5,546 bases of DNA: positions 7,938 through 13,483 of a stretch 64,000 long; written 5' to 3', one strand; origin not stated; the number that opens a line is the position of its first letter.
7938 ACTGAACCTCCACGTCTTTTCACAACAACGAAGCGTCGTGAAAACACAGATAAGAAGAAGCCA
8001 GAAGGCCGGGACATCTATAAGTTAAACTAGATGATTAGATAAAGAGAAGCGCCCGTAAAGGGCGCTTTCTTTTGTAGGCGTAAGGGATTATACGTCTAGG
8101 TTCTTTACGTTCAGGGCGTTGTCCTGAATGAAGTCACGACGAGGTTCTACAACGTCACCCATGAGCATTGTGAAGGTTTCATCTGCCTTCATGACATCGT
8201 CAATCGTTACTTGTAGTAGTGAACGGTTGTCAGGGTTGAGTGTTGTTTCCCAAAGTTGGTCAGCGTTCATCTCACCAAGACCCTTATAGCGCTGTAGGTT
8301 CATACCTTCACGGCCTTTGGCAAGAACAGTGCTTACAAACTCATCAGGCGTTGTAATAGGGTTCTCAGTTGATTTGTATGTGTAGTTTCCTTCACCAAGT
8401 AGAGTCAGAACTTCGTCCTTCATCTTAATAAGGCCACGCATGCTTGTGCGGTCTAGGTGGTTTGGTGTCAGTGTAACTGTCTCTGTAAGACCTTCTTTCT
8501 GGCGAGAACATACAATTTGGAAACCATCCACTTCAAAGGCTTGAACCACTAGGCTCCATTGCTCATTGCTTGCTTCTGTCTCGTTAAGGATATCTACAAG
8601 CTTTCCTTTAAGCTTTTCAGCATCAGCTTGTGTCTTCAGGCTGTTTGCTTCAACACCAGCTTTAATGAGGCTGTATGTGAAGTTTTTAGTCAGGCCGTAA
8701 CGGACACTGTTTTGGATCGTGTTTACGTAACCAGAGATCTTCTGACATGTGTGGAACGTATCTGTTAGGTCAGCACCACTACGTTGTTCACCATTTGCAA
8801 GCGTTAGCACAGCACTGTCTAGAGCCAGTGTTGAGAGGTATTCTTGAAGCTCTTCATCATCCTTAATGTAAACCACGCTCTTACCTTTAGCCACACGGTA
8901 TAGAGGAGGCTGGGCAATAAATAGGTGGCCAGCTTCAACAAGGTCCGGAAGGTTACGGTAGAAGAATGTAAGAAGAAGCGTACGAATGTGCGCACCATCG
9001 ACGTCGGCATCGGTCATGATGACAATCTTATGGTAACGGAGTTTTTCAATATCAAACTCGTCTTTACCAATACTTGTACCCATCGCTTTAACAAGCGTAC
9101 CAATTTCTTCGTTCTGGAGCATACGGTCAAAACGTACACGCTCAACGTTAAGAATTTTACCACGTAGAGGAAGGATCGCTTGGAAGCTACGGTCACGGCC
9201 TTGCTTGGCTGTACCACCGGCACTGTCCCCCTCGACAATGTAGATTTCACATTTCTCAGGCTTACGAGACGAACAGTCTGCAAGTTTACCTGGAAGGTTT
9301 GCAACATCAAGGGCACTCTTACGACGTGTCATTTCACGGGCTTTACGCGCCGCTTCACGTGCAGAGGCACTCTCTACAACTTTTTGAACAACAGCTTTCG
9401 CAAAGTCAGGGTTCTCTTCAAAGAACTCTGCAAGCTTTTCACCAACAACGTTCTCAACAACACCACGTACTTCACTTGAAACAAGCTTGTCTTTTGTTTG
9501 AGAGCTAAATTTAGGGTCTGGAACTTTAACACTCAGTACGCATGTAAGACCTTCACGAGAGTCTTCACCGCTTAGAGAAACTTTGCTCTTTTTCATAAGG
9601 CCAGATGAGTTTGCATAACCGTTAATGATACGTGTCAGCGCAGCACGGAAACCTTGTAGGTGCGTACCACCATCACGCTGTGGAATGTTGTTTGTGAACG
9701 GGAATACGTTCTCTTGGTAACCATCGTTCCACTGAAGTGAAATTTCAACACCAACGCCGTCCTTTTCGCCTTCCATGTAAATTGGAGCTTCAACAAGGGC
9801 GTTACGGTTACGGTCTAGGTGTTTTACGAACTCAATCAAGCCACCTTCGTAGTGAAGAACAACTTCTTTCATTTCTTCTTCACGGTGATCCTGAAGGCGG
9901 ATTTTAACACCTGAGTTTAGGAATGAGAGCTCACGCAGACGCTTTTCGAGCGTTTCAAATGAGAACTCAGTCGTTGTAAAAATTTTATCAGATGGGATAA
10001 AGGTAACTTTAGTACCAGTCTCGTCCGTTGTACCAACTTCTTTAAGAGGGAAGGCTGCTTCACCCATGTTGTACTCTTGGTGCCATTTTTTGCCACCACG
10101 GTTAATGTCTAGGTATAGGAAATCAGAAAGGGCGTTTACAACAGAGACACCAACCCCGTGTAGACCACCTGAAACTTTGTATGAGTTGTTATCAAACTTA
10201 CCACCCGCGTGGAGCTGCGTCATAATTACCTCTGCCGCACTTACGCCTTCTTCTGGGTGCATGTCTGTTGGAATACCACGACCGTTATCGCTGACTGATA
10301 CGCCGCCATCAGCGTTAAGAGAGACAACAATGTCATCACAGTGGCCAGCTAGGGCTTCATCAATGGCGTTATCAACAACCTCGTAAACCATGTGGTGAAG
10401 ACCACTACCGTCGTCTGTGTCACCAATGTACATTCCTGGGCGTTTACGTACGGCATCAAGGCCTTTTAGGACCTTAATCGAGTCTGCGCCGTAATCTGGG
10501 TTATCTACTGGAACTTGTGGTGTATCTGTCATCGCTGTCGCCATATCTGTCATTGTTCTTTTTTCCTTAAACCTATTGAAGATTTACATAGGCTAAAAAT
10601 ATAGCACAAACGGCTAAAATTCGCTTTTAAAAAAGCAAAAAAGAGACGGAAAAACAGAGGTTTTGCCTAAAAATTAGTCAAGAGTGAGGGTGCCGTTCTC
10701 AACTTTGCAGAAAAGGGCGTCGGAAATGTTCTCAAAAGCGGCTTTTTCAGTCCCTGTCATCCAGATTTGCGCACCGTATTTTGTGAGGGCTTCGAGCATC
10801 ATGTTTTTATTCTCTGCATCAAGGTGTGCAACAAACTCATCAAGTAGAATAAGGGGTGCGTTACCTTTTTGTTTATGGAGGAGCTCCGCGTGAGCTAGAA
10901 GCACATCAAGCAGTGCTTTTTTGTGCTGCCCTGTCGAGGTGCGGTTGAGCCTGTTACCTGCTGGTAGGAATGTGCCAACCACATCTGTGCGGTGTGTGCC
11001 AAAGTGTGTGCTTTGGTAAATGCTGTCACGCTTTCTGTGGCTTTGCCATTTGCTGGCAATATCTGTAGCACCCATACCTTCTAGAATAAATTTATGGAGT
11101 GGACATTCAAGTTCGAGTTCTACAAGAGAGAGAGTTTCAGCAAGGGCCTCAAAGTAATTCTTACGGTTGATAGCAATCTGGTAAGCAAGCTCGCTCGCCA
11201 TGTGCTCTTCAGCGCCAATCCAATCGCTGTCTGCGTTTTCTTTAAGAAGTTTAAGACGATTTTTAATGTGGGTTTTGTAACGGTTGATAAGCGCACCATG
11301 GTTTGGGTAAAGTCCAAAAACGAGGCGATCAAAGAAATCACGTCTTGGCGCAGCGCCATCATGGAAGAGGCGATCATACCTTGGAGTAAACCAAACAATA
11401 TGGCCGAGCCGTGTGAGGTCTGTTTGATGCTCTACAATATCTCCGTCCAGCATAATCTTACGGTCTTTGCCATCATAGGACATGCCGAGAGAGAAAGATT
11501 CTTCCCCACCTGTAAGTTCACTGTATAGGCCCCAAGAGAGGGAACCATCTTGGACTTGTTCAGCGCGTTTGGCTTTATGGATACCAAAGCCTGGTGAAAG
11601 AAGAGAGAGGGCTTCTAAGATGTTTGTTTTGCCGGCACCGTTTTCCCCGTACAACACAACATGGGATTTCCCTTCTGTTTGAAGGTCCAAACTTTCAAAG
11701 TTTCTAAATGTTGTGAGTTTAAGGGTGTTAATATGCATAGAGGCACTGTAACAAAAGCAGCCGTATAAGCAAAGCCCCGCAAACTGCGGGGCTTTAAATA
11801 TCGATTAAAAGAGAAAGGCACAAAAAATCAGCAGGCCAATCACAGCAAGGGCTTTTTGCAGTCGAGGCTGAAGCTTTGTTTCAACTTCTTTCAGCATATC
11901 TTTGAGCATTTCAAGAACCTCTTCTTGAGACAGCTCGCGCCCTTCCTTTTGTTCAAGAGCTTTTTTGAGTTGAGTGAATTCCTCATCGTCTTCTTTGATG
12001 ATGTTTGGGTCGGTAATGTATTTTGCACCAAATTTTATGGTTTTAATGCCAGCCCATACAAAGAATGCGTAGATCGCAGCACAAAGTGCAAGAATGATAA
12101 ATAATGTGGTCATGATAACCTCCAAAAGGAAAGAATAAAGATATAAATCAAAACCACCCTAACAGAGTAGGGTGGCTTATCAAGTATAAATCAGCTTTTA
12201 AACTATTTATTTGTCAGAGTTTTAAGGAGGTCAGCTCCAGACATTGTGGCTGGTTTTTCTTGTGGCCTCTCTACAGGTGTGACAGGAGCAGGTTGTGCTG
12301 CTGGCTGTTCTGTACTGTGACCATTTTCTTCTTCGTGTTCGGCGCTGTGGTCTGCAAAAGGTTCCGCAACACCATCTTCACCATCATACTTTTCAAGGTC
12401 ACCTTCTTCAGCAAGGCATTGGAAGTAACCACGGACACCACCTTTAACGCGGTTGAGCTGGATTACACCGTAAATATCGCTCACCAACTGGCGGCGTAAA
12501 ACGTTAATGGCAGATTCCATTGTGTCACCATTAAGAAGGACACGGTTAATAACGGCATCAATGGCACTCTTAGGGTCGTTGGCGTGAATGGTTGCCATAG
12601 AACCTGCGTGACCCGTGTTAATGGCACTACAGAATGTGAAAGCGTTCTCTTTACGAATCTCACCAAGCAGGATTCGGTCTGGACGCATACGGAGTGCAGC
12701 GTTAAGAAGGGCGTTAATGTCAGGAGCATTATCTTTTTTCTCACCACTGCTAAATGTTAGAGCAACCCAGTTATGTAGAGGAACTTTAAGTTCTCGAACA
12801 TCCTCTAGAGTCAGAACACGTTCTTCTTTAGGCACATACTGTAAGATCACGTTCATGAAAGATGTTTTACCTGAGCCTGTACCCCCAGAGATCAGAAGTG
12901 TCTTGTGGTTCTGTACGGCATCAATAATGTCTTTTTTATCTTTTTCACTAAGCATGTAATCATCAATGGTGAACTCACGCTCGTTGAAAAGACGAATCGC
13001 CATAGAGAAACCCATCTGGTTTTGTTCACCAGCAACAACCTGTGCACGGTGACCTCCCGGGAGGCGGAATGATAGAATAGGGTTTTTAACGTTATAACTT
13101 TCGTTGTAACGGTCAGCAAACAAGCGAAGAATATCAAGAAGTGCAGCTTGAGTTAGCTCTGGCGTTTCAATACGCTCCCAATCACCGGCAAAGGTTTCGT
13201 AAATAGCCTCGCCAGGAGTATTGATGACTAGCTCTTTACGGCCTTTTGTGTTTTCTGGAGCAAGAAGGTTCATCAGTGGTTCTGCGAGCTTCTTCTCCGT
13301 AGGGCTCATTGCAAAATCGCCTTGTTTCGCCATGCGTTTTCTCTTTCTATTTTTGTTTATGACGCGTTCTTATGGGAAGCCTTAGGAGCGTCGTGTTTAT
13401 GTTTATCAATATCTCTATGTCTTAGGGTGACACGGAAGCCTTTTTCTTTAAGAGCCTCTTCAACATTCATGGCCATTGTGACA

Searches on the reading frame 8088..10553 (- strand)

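Call 36: search_protein_families(library=pfam, proteins=[window:8088-10553:-])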
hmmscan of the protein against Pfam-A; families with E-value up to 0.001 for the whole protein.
window:8088-10553:- (821 aa): 5 families
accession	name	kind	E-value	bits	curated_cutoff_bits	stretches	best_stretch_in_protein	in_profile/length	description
PF00204.31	DNA_gyraseB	-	4.7e-59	199.2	27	1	238-407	1-172/173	DNA gyrase B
PF00986.26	DNA_gyraseB_C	-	2.6e-30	104.8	29.8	1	749-810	2-63/63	DNA gyrase B subunit, carboxyl terminus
PF01751.28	Toprim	-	7.7e-20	71.3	23.1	1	436-548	1-95/96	Toprim domain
PF02518.31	HATPase_c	-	3.9e-17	63.1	26.4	1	48-186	2-106/111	Histidine kinase-, DNA gyrase B-, and HSP90-like ATPase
PF21249.2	GyrB_hook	-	1.2e-06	28.4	23.7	1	550-578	1-29/29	GyrB, hook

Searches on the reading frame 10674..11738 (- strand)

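Call 36: search_protein_families(library=pfam, proteins=[window:10674-11738:-])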
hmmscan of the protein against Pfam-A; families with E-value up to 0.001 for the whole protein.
window:10674-11738:- (354 aa): 5 families
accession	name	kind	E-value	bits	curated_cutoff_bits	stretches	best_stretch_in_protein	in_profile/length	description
PF02463.25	SMC_N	-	5.5e-15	55.8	40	2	3-46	2-46/220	RecF/RecN/SMC N terminal domain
PF13304.12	AAA_21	-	1e-07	32.8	27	1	28-48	3-23/304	AAA domain, putative AbiEii toxin, Type IV TA system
PF13175.12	AAA_15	-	1.5e-07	31.8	32.1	1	1-48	1-47/374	AAA ATPase domain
PF13514.12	AAA_27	-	3.6e-06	27.1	22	1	1-59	1-59/206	AAA domain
PF13476.12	AAA_23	-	3.3e-05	25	27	1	6-46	2-41/201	AAA domain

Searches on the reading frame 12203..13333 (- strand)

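Call 36: search_protein_families(library=pfam, proteins=[window:12203-13333:-])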
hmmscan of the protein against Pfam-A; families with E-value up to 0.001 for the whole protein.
window:12203-13333:- (376 aa): 2 families
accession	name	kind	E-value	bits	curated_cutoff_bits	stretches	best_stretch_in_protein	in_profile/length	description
PF00437.27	T2SSE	-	2.2e-32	112.6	24.9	1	107-285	103-279/370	Type II/IV secretion system protein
PF20720.3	nSTAND3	-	2.5e-05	24.5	27.2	1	134-183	8-58/155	Novel STAND NTPase 3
